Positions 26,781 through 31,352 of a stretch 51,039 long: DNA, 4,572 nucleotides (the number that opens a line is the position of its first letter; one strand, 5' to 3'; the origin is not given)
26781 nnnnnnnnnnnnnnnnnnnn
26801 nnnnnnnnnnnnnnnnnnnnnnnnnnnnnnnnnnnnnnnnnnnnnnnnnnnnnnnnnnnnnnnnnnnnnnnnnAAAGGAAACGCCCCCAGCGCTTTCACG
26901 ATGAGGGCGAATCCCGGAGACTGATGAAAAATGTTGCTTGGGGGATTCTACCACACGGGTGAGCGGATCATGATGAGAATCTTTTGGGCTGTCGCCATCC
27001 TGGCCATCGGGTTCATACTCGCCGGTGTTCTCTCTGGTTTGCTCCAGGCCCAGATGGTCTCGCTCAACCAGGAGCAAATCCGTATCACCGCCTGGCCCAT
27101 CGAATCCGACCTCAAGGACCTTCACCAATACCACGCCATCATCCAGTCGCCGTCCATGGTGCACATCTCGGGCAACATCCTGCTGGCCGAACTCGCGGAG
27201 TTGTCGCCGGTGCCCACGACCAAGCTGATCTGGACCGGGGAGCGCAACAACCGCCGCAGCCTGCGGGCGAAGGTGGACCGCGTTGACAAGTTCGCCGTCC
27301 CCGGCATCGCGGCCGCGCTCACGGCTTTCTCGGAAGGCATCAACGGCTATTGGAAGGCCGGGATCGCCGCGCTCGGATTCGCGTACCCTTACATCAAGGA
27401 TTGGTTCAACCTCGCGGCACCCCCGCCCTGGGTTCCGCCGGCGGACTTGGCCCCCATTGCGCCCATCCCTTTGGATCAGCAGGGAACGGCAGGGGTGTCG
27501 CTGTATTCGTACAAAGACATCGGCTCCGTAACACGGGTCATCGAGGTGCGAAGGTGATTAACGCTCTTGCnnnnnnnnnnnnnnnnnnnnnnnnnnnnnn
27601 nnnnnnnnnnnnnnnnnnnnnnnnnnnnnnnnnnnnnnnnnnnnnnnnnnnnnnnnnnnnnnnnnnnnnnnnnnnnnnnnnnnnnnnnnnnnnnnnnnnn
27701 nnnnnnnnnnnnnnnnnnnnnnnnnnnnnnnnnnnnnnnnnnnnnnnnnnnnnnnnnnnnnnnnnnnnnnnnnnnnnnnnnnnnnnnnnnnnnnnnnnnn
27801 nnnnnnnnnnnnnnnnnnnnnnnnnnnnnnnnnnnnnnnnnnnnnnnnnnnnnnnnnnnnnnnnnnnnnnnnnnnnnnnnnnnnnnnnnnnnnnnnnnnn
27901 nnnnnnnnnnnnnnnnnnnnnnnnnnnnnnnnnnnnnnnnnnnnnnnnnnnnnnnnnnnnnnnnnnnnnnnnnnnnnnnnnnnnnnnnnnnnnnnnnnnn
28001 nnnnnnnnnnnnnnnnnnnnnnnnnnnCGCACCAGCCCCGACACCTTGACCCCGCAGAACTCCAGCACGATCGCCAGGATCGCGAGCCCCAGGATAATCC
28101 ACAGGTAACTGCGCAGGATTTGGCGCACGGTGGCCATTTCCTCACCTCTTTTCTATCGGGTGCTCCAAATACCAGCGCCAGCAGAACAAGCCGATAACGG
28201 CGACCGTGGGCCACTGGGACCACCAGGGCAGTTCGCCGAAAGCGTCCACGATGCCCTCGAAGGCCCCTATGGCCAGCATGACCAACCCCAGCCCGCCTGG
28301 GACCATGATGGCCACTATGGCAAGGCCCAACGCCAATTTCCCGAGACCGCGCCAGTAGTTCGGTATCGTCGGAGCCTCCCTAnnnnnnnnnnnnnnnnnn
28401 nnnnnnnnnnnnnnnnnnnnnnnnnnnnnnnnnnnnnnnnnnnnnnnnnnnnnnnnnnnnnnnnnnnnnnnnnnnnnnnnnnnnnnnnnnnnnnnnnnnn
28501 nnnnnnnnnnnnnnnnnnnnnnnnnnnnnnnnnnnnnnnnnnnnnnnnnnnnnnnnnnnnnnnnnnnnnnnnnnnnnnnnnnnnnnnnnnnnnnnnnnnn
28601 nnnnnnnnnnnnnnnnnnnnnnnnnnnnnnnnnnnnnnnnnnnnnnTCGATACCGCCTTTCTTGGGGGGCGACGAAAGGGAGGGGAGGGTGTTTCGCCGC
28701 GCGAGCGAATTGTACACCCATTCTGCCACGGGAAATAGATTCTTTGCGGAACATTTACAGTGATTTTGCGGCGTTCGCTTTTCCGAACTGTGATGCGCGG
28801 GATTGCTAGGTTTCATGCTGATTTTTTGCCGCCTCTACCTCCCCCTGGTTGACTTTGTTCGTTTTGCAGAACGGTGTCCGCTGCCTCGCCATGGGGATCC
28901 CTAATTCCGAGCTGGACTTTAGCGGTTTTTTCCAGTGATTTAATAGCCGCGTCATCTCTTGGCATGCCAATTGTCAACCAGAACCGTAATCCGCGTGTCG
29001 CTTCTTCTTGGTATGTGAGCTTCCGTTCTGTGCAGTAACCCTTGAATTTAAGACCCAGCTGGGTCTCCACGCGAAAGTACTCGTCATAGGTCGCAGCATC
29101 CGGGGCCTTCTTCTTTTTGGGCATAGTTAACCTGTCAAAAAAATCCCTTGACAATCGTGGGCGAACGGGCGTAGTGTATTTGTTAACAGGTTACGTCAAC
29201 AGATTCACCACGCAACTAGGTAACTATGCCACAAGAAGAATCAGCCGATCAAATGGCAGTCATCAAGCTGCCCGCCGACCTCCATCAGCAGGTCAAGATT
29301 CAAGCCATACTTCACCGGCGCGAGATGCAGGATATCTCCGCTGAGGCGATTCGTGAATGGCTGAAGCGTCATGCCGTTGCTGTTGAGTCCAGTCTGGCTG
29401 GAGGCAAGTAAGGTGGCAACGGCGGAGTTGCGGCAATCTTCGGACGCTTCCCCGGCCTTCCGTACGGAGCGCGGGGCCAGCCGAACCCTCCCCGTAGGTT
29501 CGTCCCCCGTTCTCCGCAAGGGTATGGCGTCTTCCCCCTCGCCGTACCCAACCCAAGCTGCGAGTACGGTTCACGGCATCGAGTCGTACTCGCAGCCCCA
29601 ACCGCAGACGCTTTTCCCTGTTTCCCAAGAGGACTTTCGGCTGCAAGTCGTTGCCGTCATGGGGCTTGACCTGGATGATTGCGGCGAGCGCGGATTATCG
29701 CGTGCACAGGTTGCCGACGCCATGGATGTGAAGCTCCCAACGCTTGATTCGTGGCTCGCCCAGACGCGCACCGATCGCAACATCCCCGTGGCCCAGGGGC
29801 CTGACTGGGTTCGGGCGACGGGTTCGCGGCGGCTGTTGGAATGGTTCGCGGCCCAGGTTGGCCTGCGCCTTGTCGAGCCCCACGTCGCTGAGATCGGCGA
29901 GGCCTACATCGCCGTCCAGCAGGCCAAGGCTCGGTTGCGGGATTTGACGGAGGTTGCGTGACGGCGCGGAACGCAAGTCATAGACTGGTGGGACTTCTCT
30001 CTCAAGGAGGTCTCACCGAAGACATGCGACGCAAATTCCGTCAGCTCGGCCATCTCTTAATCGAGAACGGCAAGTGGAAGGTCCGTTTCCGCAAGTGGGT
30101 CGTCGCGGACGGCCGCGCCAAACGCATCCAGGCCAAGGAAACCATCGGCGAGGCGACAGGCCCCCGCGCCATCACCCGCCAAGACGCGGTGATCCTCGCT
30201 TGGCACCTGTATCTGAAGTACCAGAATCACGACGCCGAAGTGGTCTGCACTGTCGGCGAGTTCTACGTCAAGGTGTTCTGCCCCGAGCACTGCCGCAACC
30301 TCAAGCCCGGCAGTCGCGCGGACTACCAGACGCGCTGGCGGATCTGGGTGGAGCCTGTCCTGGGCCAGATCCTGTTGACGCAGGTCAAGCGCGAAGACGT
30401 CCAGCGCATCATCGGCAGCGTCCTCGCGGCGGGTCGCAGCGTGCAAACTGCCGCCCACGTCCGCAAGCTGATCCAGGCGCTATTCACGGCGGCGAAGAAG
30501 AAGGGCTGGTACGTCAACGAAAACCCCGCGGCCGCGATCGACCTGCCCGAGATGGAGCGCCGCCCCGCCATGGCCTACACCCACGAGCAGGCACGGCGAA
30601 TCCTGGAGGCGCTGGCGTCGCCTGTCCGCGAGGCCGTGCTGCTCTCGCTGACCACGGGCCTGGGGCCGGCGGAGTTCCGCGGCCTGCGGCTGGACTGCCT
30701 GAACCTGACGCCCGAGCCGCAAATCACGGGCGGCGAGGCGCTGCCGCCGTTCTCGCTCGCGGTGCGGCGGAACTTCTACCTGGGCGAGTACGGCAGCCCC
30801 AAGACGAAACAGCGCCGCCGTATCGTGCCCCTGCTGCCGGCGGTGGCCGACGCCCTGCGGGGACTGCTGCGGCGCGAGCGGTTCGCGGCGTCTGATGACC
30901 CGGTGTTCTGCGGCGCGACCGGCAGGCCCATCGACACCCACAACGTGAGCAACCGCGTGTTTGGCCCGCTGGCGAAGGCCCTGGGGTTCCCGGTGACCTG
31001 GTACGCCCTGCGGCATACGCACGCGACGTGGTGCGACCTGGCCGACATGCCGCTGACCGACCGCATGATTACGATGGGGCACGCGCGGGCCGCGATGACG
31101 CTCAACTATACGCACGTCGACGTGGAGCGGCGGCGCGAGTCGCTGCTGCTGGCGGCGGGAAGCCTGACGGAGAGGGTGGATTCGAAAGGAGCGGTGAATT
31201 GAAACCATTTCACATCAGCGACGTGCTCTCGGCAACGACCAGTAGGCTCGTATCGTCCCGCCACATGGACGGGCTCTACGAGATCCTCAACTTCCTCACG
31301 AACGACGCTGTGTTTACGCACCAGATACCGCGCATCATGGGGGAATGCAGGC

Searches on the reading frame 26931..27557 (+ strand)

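Call 5: search_protein_families(library=phrogs, proteins=[window:26931-27557:+], max_evalue=0.01)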
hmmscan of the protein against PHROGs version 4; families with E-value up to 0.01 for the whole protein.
window:26931-27557:+ (208 aa): 0 families

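Call 96: search_protein_families(library=pfam, proteins=[window:26970-27557:+], max_evalue=0.01)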
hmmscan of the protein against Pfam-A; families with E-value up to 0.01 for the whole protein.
window:26970-27557:+ (195 aa): 1 family
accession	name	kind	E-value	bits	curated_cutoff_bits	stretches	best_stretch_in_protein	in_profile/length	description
PF05552.17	MS_channel_1st_1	-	0.00036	20.8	22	1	3-33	16-46/50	Mechanosensitive ion channel, conserved TM helix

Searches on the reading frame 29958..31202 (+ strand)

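Call 10: search_protein_families(library=pfam, proteins=[window:29958-31202:+], max_evalue=0.01)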
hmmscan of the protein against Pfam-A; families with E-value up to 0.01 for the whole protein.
window:29958-31202:+ (414 aa): 3 families
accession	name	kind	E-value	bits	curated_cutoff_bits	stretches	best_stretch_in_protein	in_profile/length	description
PF00589.27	Phage_integrase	-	5.7e-13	49.4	27.1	1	208-390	4-171/172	Phage integrase family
PF22022.2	Phage_int_M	-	5.3e-06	27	27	1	118-192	19-92/96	Phage integrase central domain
PF14659.12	Phage_int_SAM_3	-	0.0039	17.8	22.6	1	103-152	5-54/58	Phage integrase, N-terminal SAM-like domain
